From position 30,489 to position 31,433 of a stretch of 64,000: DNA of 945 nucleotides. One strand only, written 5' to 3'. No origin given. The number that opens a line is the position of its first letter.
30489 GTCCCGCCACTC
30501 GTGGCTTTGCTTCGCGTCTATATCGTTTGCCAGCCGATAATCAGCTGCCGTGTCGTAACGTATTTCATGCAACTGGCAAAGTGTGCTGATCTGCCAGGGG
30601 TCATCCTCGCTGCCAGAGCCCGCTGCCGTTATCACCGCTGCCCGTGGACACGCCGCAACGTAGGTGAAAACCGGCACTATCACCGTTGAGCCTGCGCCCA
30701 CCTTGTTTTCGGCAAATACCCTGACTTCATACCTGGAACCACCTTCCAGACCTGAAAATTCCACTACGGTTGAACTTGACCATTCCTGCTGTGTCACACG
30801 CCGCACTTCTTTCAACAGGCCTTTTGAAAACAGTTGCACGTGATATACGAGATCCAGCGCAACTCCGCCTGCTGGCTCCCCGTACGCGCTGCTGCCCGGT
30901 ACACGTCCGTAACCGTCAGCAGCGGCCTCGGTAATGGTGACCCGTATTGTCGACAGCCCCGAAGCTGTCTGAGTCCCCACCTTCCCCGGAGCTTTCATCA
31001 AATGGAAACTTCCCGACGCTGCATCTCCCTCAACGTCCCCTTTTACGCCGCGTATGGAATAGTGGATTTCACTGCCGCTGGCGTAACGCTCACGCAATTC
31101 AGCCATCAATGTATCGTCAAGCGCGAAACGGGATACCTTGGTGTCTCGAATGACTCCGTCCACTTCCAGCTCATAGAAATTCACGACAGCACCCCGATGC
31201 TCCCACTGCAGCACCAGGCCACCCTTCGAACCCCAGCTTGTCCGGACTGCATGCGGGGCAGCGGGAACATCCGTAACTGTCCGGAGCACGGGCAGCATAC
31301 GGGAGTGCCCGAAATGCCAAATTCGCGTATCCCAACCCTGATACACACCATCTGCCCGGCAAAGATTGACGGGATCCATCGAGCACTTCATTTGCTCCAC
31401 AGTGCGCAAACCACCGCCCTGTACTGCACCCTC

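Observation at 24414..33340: Four-fold modular GLUG/FN3 architecture with a conserved Cys linker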

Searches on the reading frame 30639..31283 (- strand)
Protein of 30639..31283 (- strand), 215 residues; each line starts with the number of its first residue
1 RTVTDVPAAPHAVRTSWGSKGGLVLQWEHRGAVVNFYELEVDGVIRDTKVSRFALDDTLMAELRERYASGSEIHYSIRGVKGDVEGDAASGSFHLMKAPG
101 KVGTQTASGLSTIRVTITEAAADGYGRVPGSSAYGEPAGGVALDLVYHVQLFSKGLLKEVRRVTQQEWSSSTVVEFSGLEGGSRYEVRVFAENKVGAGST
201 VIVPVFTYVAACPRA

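Call 77: search_protein_families(library=pfam, proteins=[window:30639-31283:-], max_evalue=1)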
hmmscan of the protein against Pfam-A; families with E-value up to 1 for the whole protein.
window:30639-31283:- (215 aa): 2 families
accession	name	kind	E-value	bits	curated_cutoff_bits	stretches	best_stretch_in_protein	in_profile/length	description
PF00041.27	fn3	-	5.2e-06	27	25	1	147-198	32-75/84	Fibronectin type III domain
PF25059.1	FN3_DSCAM-DSCAML_C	-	0.091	13.5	39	1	166-199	39-72/89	DSCAM/DSCAML C-terminal Fn3-like domain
